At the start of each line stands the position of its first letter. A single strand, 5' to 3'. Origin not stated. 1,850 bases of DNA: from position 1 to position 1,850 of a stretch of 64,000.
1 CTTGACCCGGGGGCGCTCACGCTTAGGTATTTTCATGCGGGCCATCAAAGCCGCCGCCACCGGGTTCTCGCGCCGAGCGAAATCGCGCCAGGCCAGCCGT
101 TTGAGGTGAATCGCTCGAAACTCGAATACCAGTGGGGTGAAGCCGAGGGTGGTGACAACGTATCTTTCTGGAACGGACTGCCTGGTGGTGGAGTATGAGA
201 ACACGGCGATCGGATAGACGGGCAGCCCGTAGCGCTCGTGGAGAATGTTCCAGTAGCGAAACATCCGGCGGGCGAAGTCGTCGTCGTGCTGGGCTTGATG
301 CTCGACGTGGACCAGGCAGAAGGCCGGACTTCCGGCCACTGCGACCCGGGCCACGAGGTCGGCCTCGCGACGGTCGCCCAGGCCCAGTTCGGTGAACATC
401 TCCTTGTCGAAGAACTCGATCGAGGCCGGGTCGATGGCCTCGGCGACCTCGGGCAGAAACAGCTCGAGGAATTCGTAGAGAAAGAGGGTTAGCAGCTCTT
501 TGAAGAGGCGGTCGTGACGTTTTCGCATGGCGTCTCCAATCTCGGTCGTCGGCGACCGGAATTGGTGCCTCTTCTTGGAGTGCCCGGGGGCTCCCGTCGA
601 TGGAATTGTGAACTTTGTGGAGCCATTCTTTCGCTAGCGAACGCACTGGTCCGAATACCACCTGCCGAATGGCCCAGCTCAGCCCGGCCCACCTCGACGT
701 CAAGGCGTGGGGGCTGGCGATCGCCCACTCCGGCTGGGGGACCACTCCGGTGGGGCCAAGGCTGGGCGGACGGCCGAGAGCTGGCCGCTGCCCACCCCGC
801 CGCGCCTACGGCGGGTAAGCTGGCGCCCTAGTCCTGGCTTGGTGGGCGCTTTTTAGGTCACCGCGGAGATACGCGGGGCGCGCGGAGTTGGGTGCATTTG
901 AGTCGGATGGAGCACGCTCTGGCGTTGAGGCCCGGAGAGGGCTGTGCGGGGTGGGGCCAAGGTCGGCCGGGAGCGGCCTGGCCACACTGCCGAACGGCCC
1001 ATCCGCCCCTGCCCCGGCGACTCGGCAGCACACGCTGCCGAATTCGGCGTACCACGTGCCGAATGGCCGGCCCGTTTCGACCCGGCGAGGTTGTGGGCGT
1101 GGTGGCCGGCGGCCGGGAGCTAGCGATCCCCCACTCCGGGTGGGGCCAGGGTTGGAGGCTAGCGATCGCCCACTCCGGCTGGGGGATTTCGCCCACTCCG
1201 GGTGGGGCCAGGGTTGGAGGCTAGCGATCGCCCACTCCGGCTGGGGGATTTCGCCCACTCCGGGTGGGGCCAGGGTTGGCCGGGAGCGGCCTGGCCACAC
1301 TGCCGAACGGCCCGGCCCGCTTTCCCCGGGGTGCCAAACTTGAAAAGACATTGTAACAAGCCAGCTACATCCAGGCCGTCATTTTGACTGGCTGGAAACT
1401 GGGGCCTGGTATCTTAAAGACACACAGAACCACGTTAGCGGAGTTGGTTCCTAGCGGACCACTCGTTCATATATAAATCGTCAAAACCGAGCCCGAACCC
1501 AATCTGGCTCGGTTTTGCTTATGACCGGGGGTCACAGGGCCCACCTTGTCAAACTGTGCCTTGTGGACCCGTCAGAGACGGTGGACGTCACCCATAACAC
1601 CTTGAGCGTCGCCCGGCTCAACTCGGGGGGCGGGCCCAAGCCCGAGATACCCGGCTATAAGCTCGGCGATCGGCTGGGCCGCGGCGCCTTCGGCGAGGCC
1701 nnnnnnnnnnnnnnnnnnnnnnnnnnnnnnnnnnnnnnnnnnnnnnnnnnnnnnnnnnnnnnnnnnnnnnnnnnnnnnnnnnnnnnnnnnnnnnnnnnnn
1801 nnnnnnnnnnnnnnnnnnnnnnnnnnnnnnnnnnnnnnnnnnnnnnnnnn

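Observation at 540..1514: Roughly 1-kb gene-free region built from tandem and dispersed repeats, sharing a motif family with the miaB leader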

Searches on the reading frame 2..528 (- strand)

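Call 25: search_protein_families(library=pfam, proteins=[window:2-528:-], max_evalue=0.01)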
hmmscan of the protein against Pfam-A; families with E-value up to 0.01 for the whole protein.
window:2-528:- (175 aa): 1 family
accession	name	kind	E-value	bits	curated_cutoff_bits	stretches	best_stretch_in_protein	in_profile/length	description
PF04754.18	Transposase_31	-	1.9e-06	28.1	21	1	4-97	2-97/203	Putative transposase, YhgA-like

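Call 34: find_homologous_proteins(query=window:2-528:-, max_evalue=1e-10)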
Query window:2-528:- (175 aa): 461 proteins with E <= 1e-10 among 814 candidates; the best 120 are listed.
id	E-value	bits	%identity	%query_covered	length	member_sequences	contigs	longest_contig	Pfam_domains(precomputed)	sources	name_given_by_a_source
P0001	3.8e-99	347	90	100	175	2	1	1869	PF04754.19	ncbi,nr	ncbi:MAG: Rpn family recombination-promoting nuclease/putative transposase, partial [Candidatus Erem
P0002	6.1e-79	282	75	100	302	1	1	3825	-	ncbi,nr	ncbi:MAG: flagellar assembly protein H [Candidatus Eremiobacteraeota bacterium]|nr:flagellar assembl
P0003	3.3e-59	217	62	98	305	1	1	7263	-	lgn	-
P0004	8.8e-57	210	59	98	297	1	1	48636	-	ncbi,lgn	-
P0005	1.5e-55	206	58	98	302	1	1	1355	-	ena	-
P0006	1.8e-55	205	57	98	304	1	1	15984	-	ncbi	-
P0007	4.9e-55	204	58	98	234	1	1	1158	-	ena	-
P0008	2.1e-54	202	57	98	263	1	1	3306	-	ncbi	-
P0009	4.1e-53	198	54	98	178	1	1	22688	PF04754.19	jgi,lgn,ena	jgi:hypothetical protein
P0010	1.5e-52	196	57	98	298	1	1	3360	PF14261.12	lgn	-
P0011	4.2e-52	194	54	97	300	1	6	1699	PF14261.12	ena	-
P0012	9.4e-52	193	55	98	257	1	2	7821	PF04754.19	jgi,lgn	jgi:hypothetical protein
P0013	1.1e-51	193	57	98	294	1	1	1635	PF14261.12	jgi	jgi:hypothetical protein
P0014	1.8e-51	192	55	98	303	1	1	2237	PF04754.19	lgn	-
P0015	2.3e-51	192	56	98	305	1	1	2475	PF14261.12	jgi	jgi:hypothetical protein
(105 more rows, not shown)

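Call 35: find_encoding_contigs(protein=P0001, flank=10000)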
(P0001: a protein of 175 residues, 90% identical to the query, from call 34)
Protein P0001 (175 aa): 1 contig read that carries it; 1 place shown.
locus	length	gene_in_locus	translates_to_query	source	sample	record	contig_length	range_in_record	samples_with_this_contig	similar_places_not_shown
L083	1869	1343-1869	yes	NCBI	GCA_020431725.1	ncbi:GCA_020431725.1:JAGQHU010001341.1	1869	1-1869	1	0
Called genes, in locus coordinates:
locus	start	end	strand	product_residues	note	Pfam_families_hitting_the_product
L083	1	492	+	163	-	?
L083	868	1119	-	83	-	-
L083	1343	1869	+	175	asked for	PF04754:Transposase_31 (weak)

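Call 36: find_encoding_contigs(protein=P0002, flank=10000)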
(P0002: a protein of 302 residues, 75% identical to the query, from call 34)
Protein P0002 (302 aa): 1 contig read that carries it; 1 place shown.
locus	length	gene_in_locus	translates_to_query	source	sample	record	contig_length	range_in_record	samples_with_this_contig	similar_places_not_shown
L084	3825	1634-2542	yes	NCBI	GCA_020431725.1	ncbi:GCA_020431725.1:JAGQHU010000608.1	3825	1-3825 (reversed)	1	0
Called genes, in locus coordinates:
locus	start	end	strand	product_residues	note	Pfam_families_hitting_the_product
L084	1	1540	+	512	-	?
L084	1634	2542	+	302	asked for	-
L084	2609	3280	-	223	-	PF13328:HD_4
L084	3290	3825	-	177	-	PF00155:Aminotran_1_2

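Call 43: find_encoding_contigs(protein=P0004, flank=10000)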
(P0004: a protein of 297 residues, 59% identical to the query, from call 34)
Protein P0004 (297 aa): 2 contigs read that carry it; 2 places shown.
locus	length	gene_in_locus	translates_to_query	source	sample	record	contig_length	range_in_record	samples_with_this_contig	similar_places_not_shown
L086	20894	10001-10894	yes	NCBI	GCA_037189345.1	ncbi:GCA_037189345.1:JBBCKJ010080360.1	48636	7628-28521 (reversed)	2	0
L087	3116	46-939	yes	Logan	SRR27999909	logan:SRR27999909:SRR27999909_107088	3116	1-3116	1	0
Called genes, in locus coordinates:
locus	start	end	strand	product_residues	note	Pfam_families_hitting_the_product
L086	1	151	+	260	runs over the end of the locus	-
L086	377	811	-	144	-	-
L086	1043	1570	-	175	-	PF08238:Sel1 (weak)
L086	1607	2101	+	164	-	-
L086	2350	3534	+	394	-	PF13506:Glyco_transf_21, PF00535:Glycos_transf_2, PF13641:Glyco_tranf_2_3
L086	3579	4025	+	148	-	-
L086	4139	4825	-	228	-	PF14518:Haem_oxygenas_2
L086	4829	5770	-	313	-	-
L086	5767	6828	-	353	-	PF11899:DUF3419, PF08242:Methyltransf_12 (faint), PF11899:DUF3419, PF08241:Methyltransf_11 (weak), PF13649:Methyltransf_25 (weak)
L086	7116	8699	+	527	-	PF00009:GTP_EFTU, PF01926:MMR_HSR1 (weak), PF14492:EFG_III (faint), PF22042:EF-G_D2, PF03144:GTP_EFTU_D2 (weak), PF16658:RF3_C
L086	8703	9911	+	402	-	-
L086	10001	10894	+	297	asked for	-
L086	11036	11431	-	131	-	PF01850:PIN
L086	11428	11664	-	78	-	PF04014:MazE_antitoxin, PF15937:PrlF_antitoxin (weak)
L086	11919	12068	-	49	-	-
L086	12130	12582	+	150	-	PF09424:YqeY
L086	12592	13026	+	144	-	PF13527:Acetyltransf_9 (weak), PF13673:Acetyltransf_10, PF00583:Acetyltransf_1, PF13444:Acetyltransf_5 (faint), PF13508:Acetyltransf_7, PF08445:FR47 (weak)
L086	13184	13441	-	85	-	-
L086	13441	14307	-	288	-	-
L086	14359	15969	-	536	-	-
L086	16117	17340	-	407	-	PF07481:DUF1521 (weak)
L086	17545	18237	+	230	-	PF00561:Abhydrolase_1, PF12146:Hydrolase_4, PF12697:Abhydrolase_6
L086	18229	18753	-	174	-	-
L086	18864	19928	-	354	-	PF00483:NTP_transferase, PF00132:Hexapep (weak), PF25084:LbH_EIF2B, PF25087:GMPPB_C (faint)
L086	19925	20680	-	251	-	PF03808:Glyco_tran_WecG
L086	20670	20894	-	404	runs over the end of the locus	PF00512:HisKA, PF13581:HATPase_c_2 (weak), PF02518:HATPase_c, PF13589:HATPase_c_3 (faint)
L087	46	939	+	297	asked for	-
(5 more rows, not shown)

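Call 44: find_encoding_contigs(protein=P0003, flank=10000)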
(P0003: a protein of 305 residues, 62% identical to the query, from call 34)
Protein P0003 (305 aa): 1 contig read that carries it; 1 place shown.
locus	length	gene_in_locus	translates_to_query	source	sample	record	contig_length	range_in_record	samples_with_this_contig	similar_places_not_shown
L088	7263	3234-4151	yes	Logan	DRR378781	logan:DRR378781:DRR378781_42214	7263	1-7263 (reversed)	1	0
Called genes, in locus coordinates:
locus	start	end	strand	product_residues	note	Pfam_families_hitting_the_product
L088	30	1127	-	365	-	PF00266:Aminotran_5, PF01053:Cys_Met_Meta_PP (weak)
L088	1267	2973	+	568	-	PF06414:Zeta_toxin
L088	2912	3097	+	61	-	-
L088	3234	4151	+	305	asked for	-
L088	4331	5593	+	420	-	-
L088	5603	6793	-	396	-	PF00069:Pkinase, PF03109:ABC1 (faint), PF07714:PK_Tyr_Ser-Thr, PF14531:Kinase-like (faint), PF01636:APH (faint)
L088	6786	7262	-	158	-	?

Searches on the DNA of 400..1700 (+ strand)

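Call 11: search_rna_families(source=window, start=400, end=1700, threshold=evalue, max_evalue=10)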
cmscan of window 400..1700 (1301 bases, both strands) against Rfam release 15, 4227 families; matches with E-value up to 10: 3.
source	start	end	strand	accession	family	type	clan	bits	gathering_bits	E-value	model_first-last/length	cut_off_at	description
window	953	1002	-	RF04220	HCV_SL588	Cis-reg;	-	18.4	79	1.9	1-81/81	no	SL588 non-coding RNA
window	947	1010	+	RF04229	mir-9279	Gene; miRNA;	-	17.4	85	5.8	1-74/74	no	mir-9279 microRNA precursor family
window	1182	1210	-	RF02975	DUF3800-XI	Gene; sRNA;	-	12.4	37.8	9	1-48/48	no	DUF3800-XI RNA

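Call 61: search_dna_similar(query=window:640-1345:+, collection=plasmids, mode=distant, max_evalue=0.001, max_rows=10)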
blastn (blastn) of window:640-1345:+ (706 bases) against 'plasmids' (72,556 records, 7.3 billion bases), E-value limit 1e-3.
No match.

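Call 62: search_dna_similar(query=window:640-1345:+, collection=phages, mode=distant, max_evalue=0.001, max_rows=10)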
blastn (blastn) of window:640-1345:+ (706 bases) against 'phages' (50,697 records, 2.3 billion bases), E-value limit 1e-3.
No match.

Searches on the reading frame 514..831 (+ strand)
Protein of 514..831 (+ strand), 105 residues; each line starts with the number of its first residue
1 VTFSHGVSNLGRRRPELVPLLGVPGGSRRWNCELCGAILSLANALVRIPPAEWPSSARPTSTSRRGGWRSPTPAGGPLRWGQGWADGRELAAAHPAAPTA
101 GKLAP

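Call 25: search_protein_families(library=pfam, proteins=[window:514-831:+], max_evalue=0.01)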
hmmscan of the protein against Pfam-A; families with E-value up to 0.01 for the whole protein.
window:514-831:+ (105 aa): 0 families
